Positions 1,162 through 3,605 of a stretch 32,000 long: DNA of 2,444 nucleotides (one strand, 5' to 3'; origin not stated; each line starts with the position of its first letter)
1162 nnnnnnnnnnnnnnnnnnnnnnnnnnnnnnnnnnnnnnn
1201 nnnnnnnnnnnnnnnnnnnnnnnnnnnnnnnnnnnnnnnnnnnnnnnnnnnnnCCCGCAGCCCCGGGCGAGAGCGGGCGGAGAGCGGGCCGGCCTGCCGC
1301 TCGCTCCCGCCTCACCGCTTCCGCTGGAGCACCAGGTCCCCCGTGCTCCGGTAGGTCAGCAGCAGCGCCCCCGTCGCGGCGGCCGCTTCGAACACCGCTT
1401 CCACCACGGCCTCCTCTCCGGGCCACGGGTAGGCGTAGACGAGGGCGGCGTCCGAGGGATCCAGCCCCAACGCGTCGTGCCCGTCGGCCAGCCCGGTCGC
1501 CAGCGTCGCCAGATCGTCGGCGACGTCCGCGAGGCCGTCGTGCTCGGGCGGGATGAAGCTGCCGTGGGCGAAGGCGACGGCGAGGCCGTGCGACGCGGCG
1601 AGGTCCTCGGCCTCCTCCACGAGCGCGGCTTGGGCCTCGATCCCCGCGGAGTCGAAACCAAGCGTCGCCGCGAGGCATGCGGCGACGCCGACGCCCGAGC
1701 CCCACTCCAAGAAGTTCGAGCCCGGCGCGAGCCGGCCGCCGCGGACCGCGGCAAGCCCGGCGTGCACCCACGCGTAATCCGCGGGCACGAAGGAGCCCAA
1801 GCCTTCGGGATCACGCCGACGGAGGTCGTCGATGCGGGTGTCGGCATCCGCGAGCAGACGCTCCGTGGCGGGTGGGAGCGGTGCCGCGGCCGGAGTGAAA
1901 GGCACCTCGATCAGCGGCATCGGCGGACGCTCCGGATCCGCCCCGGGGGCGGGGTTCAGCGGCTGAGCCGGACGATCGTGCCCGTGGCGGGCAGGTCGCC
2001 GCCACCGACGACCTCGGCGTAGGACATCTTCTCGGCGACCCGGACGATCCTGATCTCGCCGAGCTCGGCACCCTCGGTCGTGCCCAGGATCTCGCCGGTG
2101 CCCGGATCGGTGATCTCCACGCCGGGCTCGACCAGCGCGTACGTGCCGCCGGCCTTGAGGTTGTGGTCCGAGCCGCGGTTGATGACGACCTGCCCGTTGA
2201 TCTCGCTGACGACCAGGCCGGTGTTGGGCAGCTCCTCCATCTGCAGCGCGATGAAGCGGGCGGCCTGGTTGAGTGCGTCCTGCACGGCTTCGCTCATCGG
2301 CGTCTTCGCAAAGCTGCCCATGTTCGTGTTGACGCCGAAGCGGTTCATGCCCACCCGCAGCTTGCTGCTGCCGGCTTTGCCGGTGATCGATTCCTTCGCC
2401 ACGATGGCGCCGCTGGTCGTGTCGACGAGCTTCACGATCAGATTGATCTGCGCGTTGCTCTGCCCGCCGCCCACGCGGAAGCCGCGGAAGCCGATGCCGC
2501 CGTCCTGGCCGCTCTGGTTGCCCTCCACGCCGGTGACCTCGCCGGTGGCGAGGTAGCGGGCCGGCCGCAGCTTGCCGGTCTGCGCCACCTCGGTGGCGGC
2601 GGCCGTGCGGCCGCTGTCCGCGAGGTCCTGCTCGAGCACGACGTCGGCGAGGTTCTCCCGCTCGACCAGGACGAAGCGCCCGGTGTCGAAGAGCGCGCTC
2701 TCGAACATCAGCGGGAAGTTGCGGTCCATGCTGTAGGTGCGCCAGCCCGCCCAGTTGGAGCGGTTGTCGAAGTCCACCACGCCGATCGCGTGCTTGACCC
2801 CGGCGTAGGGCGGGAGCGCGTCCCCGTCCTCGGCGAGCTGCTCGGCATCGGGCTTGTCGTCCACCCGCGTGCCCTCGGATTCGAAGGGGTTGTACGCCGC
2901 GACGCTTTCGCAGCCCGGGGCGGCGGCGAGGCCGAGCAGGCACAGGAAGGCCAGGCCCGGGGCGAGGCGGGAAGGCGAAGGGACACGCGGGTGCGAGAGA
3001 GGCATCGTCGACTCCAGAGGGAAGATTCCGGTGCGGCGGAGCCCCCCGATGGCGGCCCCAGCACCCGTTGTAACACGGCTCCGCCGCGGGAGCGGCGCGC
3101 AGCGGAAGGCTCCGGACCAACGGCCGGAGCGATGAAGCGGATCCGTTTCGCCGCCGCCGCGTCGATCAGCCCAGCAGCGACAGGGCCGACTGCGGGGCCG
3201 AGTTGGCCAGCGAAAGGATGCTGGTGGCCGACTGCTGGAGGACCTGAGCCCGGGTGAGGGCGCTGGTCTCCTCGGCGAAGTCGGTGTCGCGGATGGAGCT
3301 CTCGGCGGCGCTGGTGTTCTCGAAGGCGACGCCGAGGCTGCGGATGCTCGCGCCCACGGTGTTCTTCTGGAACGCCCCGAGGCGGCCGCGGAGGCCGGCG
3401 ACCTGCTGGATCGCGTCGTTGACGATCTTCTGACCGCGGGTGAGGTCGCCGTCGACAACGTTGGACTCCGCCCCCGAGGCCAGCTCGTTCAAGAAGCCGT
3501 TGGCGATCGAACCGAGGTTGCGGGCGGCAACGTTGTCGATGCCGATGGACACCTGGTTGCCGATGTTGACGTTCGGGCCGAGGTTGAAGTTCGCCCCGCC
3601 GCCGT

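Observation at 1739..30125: Dispersed family of 46-bp symmetric elements: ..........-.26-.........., invariant spacing, unrelated centres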

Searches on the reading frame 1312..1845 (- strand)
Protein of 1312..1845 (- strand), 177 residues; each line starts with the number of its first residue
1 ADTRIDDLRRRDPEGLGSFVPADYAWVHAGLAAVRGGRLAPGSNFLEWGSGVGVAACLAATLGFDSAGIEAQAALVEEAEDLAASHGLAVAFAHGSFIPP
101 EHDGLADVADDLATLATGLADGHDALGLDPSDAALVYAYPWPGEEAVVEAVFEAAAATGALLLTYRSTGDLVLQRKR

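Call 50: search_protein_families(library=pfam, proteins=[window:1312-1845:-], max_evalue=0.001)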
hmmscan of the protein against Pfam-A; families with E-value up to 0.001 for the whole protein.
window:1312-1845:- (177 aa): 0 families

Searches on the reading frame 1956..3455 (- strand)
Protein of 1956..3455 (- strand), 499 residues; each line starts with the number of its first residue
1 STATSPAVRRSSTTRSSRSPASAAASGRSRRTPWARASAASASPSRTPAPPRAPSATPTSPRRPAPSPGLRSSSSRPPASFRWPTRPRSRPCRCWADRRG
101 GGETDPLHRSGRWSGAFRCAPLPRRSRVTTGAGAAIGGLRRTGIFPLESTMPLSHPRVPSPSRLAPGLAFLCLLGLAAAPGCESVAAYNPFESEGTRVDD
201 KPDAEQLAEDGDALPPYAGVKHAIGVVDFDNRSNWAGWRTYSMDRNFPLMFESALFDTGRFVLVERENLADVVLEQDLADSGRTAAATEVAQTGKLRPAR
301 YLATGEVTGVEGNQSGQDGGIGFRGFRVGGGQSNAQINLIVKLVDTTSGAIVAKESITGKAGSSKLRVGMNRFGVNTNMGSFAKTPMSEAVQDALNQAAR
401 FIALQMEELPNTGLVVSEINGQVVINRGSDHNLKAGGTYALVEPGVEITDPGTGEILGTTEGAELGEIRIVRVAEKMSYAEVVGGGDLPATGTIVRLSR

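Call 50: search_protein_families(library=pfam, proteins=[window:1956-3455:-], max_evalue=0.001)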
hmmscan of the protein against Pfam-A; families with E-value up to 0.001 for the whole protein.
window:1956-3455:- (499 aa): 1 family
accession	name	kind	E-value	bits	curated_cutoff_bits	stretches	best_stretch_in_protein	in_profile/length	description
PF03783.19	CsgG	-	3.1e-33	115.3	20.8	1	221-411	9-206/210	Curli production assembly/transport component CsgG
